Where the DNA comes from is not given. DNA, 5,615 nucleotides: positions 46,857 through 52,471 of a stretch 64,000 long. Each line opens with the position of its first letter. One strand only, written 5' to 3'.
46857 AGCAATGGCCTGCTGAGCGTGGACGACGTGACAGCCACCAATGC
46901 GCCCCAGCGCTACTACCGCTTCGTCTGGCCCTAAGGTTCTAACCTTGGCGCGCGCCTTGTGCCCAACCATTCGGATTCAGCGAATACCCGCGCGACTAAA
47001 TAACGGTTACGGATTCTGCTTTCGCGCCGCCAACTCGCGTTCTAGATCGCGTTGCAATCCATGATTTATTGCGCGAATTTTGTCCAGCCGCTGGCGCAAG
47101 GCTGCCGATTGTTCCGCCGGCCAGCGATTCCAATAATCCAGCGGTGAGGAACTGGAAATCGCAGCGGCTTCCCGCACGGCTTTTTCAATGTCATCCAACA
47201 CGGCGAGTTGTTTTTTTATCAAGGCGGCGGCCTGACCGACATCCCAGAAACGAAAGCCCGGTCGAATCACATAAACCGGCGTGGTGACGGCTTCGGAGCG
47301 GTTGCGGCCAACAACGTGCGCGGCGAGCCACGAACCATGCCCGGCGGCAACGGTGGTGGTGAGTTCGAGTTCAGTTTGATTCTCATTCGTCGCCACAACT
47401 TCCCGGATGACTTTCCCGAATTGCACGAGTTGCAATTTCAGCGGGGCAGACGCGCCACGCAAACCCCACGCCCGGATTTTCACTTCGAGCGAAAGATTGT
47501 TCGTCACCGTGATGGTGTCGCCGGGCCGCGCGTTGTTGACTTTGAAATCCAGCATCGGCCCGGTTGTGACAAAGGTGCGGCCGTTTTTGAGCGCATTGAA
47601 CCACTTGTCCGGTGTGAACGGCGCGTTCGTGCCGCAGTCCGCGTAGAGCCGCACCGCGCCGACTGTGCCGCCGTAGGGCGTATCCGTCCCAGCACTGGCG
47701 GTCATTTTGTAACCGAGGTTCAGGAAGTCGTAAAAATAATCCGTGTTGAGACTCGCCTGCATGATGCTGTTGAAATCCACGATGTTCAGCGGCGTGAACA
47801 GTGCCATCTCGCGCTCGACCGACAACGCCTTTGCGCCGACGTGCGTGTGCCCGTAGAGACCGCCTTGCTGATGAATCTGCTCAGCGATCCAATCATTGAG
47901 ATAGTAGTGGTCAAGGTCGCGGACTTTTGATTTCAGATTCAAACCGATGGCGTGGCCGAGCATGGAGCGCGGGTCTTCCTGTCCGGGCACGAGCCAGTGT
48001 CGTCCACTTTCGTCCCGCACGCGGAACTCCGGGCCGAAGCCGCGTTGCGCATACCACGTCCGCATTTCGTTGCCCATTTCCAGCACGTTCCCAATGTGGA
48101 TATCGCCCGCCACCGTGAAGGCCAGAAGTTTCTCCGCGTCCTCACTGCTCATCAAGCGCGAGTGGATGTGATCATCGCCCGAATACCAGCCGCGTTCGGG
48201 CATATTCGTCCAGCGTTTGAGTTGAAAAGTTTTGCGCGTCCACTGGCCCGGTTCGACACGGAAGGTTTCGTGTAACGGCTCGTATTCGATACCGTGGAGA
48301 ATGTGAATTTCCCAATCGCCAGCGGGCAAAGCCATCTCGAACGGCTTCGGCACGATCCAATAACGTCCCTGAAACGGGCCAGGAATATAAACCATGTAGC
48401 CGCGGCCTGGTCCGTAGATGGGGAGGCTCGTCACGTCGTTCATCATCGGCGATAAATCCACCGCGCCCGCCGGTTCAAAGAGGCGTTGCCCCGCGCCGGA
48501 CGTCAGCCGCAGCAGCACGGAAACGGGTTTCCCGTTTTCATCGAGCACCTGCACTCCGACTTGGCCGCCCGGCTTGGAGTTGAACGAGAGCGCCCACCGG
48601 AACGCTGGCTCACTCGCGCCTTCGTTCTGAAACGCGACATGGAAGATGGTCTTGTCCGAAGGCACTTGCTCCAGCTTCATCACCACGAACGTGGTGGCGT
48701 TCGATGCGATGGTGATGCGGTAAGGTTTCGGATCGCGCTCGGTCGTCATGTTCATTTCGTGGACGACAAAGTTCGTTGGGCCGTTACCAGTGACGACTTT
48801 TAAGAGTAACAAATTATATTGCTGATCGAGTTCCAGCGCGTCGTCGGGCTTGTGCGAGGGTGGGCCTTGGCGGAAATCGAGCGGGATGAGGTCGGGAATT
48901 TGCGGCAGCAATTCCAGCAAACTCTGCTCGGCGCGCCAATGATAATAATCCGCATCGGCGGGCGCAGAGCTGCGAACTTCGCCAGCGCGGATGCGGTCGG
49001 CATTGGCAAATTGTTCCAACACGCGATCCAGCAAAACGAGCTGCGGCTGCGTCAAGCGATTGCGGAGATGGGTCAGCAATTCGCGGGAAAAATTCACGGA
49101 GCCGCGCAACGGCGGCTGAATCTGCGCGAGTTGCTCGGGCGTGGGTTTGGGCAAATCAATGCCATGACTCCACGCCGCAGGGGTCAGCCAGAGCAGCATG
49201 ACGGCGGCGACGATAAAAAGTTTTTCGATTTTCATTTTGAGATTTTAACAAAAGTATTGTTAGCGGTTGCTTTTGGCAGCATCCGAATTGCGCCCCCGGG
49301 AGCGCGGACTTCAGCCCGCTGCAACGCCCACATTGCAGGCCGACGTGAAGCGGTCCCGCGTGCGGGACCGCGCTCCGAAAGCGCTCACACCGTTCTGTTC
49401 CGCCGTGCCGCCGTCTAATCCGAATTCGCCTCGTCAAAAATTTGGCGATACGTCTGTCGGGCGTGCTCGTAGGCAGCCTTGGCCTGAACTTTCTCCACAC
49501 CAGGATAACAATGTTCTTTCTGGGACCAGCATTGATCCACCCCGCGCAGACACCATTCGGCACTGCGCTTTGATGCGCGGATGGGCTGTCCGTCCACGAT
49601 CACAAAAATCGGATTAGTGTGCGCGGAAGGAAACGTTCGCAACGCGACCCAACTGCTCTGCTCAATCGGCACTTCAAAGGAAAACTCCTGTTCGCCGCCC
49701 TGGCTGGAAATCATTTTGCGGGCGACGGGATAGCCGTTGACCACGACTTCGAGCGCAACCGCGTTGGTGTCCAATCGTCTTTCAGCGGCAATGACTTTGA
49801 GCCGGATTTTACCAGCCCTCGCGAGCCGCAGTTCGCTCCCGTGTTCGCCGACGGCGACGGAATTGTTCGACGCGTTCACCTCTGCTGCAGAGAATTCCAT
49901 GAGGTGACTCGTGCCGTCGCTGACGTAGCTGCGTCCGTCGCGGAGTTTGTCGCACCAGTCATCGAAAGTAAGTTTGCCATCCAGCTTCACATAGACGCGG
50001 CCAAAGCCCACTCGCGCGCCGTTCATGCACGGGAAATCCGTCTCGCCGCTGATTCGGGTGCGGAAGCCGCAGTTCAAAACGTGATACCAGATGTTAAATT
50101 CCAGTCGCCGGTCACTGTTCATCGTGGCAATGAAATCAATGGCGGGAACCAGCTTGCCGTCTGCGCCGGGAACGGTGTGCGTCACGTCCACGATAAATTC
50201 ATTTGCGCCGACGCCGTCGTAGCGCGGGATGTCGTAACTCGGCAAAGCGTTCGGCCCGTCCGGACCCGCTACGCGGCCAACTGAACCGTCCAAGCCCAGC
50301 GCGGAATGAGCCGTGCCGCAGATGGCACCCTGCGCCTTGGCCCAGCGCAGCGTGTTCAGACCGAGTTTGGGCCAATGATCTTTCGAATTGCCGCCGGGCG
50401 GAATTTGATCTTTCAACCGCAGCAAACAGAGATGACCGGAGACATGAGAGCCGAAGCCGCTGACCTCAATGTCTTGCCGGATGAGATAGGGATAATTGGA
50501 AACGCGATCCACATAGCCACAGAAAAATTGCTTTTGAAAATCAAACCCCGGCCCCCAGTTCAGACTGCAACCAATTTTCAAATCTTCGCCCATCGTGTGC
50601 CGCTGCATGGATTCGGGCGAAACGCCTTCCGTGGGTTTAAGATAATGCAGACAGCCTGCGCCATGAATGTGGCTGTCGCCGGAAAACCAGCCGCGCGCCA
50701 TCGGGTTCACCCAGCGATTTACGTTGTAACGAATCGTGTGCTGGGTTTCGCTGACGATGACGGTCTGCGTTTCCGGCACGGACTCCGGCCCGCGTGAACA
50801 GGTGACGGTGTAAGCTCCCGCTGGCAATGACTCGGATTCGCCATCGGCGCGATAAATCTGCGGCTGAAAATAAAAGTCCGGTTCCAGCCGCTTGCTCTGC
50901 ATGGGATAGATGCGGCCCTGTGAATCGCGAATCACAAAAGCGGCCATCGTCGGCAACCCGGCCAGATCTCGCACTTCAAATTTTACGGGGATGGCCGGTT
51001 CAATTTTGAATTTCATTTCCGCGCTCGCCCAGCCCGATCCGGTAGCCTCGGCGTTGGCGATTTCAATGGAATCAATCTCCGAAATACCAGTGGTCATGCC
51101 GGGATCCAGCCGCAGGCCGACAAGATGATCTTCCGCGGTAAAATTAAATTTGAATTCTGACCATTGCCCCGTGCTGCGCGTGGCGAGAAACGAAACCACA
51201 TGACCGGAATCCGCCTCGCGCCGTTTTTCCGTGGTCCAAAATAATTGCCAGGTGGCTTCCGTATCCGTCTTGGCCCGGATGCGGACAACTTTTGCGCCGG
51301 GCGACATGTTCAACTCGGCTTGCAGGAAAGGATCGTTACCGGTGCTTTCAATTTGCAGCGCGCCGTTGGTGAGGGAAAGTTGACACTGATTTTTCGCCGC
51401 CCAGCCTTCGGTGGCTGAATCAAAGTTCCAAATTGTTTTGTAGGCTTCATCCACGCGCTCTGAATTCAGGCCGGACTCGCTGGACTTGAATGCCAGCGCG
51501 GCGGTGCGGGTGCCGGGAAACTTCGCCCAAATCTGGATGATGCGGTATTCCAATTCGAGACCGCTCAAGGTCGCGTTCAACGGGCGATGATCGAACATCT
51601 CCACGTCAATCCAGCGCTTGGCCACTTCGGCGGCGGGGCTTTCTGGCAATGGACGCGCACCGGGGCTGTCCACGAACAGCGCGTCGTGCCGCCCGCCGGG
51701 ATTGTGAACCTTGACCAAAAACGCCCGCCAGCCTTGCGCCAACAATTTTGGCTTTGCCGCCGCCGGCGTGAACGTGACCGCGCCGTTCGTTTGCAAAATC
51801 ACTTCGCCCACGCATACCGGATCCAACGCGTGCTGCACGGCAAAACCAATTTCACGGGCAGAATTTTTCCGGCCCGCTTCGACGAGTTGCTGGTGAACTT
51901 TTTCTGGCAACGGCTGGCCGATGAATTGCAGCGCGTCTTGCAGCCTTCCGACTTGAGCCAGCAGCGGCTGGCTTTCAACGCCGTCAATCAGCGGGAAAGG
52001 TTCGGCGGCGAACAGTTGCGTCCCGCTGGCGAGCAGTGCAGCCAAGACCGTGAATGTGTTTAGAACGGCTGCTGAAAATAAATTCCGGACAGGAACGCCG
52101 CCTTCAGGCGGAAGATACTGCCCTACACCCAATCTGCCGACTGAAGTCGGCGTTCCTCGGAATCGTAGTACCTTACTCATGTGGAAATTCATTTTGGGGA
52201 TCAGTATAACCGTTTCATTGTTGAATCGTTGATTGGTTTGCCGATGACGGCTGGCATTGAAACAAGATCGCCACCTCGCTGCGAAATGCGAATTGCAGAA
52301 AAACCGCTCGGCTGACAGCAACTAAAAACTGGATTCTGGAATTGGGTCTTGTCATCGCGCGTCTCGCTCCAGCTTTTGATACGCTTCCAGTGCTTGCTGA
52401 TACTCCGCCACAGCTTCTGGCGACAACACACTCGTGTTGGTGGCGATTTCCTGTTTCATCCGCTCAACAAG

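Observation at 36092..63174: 27-kb island integrated at tRNA-Gly(CCC): intact tRNA at one end, a 34-nt copy of its 3' end at the other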

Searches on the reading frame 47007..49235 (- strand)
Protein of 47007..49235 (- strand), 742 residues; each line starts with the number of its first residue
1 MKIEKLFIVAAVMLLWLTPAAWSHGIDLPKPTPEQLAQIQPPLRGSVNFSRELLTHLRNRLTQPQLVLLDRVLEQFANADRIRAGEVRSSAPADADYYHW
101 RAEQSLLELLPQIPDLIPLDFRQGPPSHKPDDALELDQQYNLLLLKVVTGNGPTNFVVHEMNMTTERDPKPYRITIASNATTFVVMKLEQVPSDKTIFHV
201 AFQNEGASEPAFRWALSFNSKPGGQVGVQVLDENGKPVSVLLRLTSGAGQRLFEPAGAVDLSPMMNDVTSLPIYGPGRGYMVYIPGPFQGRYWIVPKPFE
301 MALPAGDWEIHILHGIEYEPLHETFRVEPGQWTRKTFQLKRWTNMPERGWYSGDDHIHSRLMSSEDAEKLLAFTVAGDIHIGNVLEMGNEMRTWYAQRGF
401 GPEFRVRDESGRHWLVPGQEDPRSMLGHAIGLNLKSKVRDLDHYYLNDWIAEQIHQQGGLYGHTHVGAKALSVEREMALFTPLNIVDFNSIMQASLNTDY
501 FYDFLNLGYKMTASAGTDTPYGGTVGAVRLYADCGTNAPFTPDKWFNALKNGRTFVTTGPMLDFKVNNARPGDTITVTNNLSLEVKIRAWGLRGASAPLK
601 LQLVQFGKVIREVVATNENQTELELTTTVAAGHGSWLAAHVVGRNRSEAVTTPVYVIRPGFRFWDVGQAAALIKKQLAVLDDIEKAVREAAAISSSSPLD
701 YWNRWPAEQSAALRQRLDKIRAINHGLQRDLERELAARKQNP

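Call 7: search_protein_families(library=pfam, proteins=[window:47007-49235:-], max_evalue=0.01)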
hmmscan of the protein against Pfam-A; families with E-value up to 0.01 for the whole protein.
window:47007-49235:- (742 aa): 0 families

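Call 27: search_protein_families(library=pfam, proteins=[window:47007-49235:-], max_evalue=5)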
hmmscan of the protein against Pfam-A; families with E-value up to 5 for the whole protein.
window:47007-49235:- (742 aa): 1 family
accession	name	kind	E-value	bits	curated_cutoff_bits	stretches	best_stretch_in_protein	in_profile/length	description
PF24223.1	MrpH_C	-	0.3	11.6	27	1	556-599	10-53/114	Fimbrial adhesin MrpH C-terminal domain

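Call 28: search_protein_families(library=ncbifam, proteins=[window:47007-49235:-], max_evalue=1)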
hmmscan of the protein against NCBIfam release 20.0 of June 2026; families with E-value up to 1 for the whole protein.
window:47007-49235:- (742 aa): 2 families
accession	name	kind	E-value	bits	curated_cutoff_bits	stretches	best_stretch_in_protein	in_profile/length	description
NF038032.1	CehA_McbA_metalo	domain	1.2e-48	166.2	80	1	349-656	1-314/315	CehA/McbA family metallohydrolase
TIGR04490.1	SoxZ_true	equivalog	0.039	13.9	76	0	554-578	59-83/98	thiosulfate oxidation carrier complex protein SoxZ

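Call 42: find_homologous_proteins(query=window:47007-49235:-)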
Query window:47007-49235:- (742 aa): 188 proteins with E <= 0.001 among 8000 candidates; the best 120 are listed.
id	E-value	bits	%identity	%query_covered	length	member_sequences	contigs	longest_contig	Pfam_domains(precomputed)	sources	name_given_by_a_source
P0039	0.0e+0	1728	100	100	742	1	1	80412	-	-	-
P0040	0.0e+0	1467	85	99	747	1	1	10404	-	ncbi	-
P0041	0.0e+0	1455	84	100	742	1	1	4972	-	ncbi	-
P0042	0.0e+0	1400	82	99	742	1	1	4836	-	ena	-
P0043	0.0e+0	1397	80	100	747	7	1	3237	-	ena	-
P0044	0.0e+0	1370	79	99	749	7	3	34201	-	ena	-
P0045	0.0e+0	1361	78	99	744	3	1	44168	-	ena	-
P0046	0.0e+0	1360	79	99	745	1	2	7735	-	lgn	-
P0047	0.0e+0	1354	79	99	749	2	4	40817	-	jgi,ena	-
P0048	0.0e+0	1351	78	99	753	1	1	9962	-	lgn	-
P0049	0.0e+0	1350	79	98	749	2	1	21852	-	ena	-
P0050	0.0e+0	1345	78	99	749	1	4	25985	-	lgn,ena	-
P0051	0.0e+0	1333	77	99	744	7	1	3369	-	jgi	jgi:hypothetical protein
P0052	0.0e+0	1326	76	99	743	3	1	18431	-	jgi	jgi:hypothetical protein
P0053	0.0e+0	1315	78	98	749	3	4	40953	-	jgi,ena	-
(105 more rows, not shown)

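Call 43: find_encoding_contigs(protein=P0040, flank=10000, max_places=3)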
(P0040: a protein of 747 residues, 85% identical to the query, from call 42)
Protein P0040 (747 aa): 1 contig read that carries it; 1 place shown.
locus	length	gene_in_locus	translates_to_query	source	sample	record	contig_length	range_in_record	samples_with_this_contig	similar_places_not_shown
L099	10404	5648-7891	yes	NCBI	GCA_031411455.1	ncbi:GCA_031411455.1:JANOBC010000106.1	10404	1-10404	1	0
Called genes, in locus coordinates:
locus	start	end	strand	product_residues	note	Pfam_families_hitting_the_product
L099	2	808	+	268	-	?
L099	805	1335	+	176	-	-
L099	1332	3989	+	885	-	-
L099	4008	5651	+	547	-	PF00884:Sulfatase, PF01663:Phosphodiest (faint), PF16347:SGSH_C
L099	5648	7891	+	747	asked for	-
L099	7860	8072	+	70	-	-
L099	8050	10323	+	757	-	-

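Call 44: find_encoding_contigs(protein=P0047, flank=10000, max_places=4)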
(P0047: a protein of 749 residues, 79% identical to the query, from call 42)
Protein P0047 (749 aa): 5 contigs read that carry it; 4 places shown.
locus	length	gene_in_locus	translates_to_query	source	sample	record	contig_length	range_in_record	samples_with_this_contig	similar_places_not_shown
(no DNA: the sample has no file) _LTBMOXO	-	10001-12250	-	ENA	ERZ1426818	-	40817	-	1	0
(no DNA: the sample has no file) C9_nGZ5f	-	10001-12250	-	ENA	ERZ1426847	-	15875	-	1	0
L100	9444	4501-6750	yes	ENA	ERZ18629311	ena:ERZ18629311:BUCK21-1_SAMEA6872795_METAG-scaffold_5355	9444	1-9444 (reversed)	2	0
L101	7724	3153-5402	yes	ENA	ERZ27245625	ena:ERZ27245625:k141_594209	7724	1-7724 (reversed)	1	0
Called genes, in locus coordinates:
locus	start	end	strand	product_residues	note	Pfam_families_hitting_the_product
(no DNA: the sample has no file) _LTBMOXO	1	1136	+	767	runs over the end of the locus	PF13385:Laminin_G_3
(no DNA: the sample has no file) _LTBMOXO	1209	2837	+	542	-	-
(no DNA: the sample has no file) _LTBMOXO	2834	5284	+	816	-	PF13229:Beta_helix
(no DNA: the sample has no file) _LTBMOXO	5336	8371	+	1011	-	-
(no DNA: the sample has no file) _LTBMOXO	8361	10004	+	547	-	PF00884:Sulfatase, PF01663:Phosphodiest (faint), PF16347:SGSH_C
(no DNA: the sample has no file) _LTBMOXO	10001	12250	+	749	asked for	-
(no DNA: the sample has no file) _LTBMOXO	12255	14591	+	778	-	PF17389:Bac_rhamnosid6H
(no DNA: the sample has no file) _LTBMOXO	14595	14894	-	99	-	?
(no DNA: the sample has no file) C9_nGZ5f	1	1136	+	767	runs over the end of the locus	PF13385:Laminin_G_3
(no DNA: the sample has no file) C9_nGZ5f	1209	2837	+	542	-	-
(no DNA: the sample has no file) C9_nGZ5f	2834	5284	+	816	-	PF13229:Beta_helix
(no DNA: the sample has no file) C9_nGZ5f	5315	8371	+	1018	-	-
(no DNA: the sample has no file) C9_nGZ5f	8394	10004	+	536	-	PF00884:Sulfatase, PF01663:Phosphodiest (faint), PF16347:SGSH_C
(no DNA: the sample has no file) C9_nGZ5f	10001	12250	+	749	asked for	-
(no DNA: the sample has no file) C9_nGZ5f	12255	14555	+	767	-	?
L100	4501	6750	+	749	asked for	-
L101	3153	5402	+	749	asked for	-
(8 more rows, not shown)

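Call 73: find_encoding_contigs(protein=P0045, flank=10000, max_places=2)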
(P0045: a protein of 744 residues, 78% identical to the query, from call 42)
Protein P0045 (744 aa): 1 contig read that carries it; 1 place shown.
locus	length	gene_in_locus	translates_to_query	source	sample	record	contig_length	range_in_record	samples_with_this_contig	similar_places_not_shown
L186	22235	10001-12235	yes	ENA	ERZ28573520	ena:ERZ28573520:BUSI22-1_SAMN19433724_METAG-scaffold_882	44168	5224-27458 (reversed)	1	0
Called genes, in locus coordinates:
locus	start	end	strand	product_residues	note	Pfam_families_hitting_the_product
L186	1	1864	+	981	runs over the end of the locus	PF07494:Reg_prop (faint), PF07495:Y_Y_Y, PF07730:HisKA_3, PF02518:HATPase_c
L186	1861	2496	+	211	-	PF00072:Response_reg, PF00196:GerE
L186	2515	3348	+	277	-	PF07963:N_methyl (weak)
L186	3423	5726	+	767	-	PF13385:Laminin_G_3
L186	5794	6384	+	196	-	-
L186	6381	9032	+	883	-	-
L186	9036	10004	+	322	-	-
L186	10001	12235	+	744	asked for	-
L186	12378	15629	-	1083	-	PF17132:Glyco_hydro_106, PF22666:Glyco_hydro_2_N2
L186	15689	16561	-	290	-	PF07589:PEP_exosort_dom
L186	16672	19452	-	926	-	PF25788:Ig_Rha78A_N, PF08531:Bac_rhamnosid_N, PF05592:Bac_rhamnosid, PF17389:Bac_rhamnosid6H, PF17390:Bac_rhamnosid_C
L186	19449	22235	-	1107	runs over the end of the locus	-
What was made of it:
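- Closest known: Mobile-element-borne polysaccharide utilisation loci of Bacteroidota. Same: Relatives of the cluster include GH78 and GH106 rhamnosidases (call 73).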

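Call 74: find_encoding_contigs(protein=P0044, flank=10000, max_places=3)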
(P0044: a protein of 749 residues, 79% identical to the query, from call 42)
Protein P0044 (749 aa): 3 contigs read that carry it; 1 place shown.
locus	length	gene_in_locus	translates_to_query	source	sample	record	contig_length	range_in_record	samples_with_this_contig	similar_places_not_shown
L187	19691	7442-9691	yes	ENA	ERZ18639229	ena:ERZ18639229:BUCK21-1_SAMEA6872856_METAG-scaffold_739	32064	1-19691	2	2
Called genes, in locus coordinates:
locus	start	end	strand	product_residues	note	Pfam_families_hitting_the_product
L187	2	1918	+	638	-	?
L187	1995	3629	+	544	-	-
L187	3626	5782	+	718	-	-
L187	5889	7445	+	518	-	PF00884:Sulfatase, PF01663:Phosphodiest (faint), PF16347:SGSH_C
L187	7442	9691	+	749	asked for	-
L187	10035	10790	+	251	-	PF00483:NTP_transferase, PF01128:IspD (weak), PF12804:NTP_transf_3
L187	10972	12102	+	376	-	PF00188:CAP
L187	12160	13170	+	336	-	-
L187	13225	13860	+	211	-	PF01618:MotA_ExbB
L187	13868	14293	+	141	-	PF02472:ExbD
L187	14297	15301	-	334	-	PF01118:Semialdhyde_dh, PF02774:Semialdhyde_dhC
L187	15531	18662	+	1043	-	PF13185:GAF_2, PF01590:GAF, PF08448:PAS_4, PF00989:PAS, PF13426:PAS_9, PF00512:HisKA, PF02518:HATPase_c, PF00072:Response_reg, +3 more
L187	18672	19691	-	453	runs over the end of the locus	PF13570:Beta-prop_ACSF4 (faint), PF13360:PQQ_2 (weak), PF01011:PQQ (faint), PF13360:PQQ_2 (weak)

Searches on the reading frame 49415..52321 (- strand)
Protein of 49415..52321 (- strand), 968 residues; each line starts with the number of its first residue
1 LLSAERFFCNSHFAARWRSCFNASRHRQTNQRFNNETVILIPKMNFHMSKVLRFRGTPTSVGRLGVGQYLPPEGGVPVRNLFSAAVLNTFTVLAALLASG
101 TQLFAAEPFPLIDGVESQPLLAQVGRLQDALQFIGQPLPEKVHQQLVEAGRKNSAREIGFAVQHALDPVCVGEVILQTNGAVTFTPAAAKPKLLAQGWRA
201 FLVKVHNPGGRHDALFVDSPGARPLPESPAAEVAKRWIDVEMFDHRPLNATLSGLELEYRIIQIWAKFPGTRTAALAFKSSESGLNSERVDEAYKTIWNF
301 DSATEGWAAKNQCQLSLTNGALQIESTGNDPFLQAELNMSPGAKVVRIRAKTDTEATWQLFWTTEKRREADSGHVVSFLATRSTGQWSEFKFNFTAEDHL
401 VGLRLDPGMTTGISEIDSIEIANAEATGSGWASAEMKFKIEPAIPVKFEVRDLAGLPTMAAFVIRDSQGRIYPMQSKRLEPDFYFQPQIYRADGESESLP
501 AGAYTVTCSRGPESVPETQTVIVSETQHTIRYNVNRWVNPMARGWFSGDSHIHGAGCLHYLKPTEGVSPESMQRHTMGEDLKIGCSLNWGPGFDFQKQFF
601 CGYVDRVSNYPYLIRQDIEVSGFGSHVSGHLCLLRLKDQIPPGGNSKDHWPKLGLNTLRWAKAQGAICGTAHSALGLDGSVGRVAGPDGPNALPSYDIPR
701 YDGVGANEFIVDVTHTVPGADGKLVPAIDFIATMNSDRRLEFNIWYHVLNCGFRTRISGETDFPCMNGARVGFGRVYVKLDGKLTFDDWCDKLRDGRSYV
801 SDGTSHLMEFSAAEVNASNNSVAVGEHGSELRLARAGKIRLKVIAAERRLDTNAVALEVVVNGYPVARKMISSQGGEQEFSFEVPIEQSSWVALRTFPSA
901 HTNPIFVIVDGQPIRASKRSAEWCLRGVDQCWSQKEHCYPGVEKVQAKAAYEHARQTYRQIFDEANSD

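Call 7: search_protein_families(library=pfam, proteins=[window:49415-52321:-], max_evalue=0.01)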
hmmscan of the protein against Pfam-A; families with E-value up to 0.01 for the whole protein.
window:49415-52321:- (968 aa): 0 families

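Call 27: search_protein_families(library=pfam, proteins=[window:49415-52321:-], max_evalue=5)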
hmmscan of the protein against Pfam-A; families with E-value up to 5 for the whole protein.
window:49415-52321:- (968 aa): 0 families

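Call 28: search_protein_families(library=ncbifam, proteins=[window:49415-52321:-], max_evalue=1)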
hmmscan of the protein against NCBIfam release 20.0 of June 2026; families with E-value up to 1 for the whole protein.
window:49415-52321:- (968 aa): 1 family
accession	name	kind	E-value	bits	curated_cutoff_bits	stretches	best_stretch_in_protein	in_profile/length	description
NF038032.1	CehA_McbA_metalo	domain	7.4e-70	235.8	80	1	544-907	1-314/315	CehA/McbA family metallohydrolase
